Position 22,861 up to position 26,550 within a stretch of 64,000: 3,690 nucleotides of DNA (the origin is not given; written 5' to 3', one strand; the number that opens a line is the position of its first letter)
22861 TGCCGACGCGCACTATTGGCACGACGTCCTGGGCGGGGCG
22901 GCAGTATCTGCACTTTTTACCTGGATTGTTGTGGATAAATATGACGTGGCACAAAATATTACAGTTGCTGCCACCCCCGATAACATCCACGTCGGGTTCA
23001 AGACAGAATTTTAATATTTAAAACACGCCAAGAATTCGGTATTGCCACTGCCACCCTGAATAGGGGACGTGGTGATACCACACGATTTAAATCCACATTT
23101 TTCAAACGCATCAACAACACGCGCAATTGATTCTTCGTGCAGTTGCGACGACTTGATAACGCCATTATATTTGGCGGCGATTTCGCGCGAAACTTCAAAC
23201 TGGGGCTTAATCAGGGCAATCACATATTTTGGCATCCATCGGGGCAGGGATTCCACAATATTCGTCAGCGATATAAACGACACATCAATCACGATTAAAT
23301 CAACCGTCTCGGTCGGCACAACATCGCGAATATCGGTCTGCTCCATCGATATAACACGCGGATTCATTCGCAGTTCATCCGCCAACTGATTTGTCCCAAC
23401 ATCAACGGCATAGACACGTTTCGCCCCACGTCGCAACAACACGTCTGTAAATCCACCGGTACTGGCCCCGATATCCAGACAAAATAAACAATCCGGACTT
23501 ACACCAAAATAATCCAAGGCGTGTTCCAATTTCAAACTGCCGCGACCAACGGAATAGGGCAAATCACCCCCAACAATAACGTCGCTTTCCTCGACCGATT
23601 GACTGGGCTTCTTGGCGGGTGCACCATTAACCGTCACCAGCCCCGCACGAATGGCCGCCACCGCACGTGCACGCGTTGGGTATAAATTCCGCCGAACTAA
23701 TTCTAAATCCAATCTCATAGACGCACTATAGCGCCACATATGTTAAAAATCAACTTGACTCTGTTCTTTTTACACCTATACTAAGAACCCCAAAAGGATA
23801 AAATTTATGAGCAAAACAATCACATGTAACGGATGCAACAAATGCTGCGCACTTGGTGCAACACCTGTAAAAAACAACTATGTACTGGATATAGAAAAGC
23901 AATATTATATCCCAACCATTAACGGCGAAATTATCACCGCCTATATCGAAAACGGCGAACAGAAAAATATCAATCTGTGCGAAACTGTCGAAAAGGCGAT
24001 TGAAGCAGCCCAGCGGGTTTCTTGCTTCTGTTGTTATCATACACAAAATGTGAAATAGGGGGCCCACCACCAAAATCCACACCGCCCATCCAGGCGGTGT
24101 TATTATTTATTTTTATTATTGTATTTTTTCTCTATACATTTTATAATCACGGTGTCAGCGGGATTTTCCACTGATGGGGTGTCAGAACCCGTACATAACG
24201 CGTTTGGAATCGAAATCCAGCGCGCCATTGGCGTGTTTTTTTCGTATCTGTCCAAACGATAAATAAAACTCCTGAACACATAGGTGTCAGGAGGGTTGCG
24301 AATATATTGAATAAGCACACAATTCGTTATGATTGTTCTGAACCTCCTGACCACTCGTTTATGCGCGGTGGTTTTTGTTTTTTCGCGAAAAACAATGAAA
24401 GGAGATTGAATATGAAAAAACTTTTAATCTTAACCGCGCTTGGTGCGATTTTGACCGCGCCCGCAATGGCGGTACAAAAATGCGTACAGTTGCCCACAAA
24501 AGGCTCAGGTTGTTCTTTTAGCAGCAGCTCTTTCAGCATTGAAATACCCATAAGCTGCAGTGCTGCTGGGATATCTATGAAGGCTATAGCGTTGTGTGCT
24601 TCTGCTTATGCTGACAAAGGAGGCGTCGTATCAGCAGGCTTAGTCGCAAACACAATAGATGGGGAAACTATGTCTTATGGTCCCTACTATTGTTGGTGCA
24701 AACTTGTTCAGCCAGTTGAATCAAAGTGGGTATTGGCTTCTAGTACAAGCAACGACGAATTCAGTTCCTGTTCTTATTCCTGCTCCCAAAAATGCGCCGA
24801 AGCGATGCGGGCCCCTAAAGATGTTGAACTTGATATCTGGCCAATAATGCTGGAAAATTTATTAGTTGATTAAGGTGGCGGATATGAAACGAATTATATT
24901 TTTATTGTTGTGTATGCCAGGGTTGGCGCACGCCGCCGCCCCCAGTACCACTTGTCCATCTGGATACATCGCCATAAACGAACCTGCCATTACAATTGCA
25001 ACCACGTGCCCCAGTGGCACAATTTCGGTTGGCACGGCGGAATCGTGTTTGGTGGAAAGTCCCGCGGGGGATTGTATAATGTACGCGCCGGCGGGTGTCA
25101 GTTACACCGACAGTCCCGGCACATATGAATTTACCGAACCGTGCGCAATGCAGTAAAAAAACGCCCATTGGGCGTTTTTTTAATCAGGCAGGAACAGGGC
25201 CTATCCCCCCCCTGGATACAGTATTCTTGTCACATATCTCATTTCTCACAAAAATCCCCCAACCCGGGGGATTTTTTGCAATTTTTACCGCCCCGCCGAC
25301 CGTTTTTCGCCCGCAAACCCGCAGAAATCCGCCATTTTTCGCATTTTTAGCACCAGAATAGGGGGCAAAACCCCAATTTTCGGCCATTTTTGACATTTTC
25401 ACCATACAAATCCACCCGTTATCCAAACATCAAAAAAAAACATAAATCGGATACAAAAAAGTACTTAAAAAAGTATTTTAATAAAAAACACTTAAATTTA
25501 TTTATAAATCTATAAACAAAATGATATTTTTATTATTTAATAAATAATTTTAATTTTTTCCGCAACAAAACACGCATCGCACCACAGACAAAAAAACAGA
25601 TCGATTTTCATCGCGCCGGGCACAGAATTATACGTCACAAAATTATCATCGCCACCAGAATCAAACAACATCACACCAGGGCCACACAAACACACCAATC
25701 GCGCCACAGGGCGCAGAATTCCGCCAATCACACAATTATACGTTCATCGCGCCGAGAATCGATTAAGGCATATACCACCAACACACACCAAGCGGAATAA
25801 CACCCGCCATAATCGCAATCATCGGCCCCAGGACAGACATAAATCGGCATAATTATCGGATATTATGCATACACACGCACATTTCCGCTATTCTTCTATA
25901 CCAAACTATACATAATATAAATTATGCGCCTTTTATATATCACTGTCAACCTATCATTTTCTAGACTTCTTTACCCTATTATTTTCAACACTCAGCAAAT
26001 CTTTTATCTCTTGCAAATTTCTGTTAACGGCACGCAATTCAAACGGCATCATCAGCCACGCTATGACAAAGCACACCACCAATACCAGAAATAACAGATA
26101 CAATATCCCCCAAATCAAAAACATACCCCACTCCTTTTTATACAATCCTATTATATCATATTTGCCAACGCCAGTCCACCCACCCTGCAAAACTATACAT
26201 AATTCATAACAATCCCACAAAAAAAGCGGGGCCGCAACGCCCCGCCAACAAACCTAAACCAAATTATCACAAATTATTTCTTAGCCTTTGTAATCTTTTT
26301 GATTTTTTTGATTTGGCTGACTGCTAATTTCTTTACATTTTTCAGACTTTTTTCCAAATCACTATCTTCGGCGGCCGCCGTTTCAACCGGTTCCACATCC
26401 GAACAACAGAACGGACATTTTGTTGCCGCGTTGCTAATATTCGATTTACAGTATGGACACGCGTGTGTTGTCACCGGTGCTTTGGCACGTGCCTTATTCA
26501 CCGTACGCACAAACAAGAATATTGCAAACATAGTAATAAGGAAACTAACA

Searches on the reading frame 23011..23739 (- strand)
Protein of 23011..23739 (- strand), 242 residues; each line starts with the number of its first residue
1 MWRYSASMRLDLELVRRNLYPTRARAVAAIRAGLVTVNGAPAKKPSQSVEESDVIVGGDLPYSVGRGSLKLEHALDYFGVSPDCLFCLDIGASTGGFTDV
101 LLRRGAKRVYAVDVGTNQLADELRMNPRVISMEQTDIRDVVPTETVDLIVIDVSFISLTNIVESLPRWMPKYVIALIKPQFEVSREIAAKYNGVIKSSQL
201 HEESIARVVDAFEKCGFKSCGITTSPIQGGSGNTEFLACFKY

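Call 11: search_protein_families(library=pfam, proteins=[window:23011-23739:-], max_evalue=0.01)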
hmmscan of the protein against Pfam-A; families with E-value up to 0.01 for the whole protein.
window:23011-23739:- (242 aa): 4 families
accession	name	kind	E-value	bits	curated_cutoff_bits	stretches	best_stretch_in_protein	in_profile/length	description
PF01728.25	FtsJ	-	2.9e-41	141.8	24.1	1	64-242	2-181/181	FtsJ-like methyltransferase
PF01479.30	S4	-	1.2e-11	44.6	22.8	1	8-55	1-48/48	S4 domain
PF08241.18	Methyltransf_11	-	1.1e-05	26.4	21.2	1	88-158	1-73/95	Methyltransferase domain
PF13649.12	Methyltransf_25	-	4.1e-05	24.6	27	1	88-153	2-73/97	Methyltransferase domain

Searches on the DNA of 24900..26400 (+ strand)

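Call 9: search_rna_families(source=window, start=24900, end=26400, threshold=evalue, max_evalue=10)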
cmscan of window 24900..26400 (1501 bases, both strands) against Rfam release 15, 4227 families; matches with E-value up to 10: 15.
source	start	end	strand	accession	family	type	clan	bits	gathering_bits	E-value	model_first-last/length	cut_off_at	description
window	25129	25185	+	RF02063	STnc350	Gene; sRNA;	-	24.1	60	0.1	1-68/68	no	Salmonella enterica sRNA STnc350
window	25246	25347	-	RF01859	Phe_leader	Cis-reg; leader;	-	21.8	55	0.91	1-125/125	no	Phenylalanine leader peptide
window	25249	25278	+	RF02075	STnc230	Gene; sRNA;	-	21.2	50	3.6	46-76/83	no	Enterobacterial sRNA STnc230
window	25166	25285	+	RF01772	rnk_pseudo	Cis-reg; leader;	-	20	55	1.7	1-108/108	no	Pseudomonas rnk leader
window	26212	26303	-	RF00558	L20_leader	Cis-reg; leader;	-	19.5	58.7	0.72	1-127/127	no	Ribosomal protein L20 leader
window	24917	24941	+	RF03101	RAGATH-31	Gene; sRNA;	-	18.8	71.8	1.9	16-40/54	no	RAGATH-31 RNA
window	26219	26290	+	RF02420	Bp1_162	Gene; sRNA;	-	18.6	50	4.5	1-100/100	no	Burkholderia sRNA Bp1_Cand612_SIPHT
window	25155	25300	-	RF01770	rimP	Cis-reg; leader;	-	18.3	47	6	1-102/102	no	Gammaprotebacteria rimP leader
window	25226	25280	+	RF01859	Phe_leader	Cis-reg; leader;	-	18.2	55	5.5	1-125/125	no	Phenylalanine leader peptide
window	25156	25180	-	RF02054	STnc420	Gene; sRNA;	-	17.9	70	3.1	27-51/58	no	Salmonella enterica sRNA STnc420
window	25155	25185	-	RF02063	STnc350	Gene; sRNA;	-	17.5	60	3.8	27-64/68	no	Salmonella enterica sRNA STnc350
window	26217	26294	-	RF02869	ncS025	Gene; sRNA;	-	17.4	46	3.6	1-85/85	no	Burkholderia sRNA 25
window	25238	25279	+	RF00106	RNAI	Gene; antisense;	-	17.1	47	3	1-102/102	no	RNAI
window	25944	26000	-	RF02063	STnc350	Gene; sRNA;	-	16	60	8.6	1-68/68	no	Salmonella enterica sRNA STnc350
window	25709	25752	-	RF01613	ceN109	Gene; snRNA; snoRNA; CD-box;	-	14.3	52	9.2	1-67/67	no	Nematode snoRNA ceN109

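Call 15: search_dna_similar(query=window:25186-25953:+, collection=plasmids, mode=distant, max_evalue=0.01)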
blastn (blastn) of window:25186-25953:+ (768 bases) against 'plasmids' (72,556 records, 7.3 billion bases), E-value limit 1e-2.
No match.

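Call 16: search_dna_similar(query=window:25186-25953:+, collection=phages, mode=distant, max_evalue=0.01)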
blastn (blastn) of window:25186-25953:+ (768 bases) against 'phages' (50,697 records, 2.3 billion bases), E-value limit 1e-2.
Records with a match: 3; places in all: 3; records where one place covers at least 80% of the query: 0.
Best place of each record, by identity: 95-99% 1; 90-95% 2.
By first word of the organism name: bajarodmic 2; Peromfec 1.
By host as written in the record: - 2; Peromyscus boylii; specimen_voucher: UMNH:Mamm:44828; Tissue Sample Catalog ... 1.
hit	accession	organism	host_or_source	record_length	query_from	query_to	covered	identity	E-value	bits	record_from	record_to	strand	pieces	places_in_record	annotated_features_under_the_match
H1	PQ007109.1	bajarodmic virus 862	Neotoma bryanti feces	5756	721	752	4%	93.8%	2e-3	50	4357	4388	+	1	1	none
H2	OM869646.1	Peromfec virus RodF8_26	Peromyscus boylii; specimen_voucher: ...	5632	722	752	4%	93.5%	5e-3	48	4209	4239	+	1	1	none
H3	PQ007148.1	bajarodmic virus 900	Neotoma bryanti feces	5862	720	748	4%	96.6%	5e-3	49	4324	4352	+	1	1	none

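Call 95: get_annotated_region(hit=H1, flank=1500)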
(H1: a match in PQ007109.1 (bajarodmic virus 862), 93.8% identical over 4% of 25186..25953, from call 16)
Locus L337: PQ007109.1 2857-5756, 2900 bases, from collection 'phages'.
description: Bajarodmic virus 862 isolate BGG_083_50, complete genome.
organism: bajarodmic virus 862 (NCBI taxid 3344245)
taxonomy: Viruses; Monodnaviria; Sangervirae; Phixviricota; Malgrandaviricetes; Petitvirales; Microviridae; Microvirus
host: -; source: Neotoma bryanti feces; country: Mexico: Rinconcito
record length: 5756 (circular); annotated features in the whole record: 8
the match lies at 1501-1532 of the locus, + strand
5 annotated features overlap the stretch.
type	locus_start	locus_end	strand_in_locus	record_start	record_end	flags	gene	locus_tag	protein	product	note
CDS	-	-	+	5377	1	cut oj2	-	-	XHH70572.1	internal scaffolding protein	-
CDS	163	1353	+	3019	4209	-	-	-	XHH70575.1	replication initiator protein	-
CDS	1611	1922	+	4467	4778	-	-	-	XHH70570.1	hypothetical protein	-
CDS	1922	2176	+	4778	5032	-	-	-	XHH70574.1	nonstructural protein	-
CDS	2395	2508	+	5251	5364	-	-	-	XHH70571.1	hypothetical protein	-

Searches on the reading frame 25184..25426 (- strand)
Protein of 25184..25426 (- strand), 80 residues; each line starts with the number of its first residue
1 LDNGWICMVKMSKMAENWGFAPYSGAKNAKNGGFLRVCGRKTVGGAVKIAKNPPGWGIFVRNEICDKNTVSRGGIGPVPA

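Call 11: search_protein_families(library=pfam, proteins=[window:25184-25426:-], max_evalue=0.01)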
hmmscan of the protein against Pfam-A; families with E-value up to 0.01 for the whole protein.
window:25184-25426:- (80 aa): 0 families
